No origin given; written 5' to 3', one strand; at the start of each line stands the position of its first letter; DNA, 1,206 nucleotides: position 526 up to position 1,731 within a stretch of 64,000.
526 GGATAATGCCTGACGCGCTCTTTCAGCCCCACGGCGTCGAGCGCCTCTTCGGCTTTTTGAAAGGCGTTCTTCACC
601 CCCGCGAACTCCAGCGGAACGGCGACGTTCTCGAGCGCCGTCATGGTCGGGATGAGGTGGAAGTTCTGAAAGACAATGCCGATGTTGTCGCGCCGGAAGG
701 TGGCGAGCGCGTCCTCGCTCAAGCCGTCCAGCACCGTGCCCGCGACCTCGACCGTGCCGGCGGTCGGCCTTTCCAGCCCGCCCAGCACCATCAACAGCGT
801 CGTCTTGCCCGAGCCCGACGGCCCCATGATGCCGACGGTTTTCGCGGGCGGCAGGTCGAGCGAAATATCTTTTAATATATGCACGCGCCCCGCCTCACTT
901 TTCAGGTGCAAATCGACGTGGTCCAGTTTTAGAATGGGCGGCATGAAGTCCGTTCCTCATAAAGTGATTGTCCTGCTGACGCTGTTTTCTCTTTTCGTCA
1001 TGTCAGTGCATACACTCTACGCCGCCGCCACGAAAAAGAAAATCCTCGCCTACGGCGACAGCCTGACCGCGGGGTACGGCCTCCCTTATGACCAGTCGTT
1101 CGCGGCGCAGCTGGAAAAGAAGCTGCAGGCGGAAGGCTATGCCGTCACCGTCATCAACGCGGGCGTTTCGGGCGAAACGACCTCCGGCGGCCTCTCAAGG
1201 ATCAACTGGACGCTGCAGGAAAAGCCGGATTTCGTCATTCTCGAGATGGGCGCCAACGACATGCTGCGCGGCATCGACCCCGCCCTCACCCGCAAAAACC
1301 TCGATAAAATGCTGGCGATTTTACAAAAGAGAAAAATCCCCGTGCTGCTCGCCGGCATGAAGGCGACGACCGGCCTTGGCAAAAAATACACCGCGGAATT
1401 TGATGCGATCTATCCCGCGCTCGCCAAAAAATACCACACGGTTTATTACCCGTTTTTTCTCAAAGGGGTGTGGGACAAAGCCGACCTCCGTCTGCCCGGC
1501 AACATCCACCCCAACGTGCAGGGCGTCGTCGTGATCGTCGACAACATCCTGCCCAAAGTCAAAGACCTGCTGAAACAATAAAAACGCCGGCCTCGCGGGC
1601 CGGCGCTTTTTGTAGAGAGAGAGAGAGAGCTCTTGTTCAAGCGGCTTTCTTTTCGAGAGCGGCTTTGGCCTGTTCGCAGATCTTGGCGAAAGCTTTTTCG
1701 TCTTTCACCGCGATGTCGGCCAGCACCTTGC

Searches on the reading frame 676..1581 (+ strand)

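Call 22: search_protein_families(library=pfam, proteins=[window:676-1581:+], max_evalue=0.001)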
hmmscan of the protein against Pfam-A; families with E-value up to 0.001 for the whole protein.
window:676-1581:+ (301 aa): 3 families
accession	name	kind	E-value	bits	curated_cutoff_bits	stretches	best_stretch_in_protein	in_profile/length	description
PF13472.12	Lipase_GDSL_2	-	6.8e-28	98.8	32.9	1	125-283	1-175/178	GDSL-like Lipase/Acylhydrolase family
PF00657.28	Lipase_GDSL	-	2.9e-16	60.7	23.6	1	123-289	1-206/208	GDSL-like Lipase/Acylhydrolase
PF25182.1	NonGDSL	-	6e-09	36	80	1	118-228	25-139/220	Non-GDSL lipase-like family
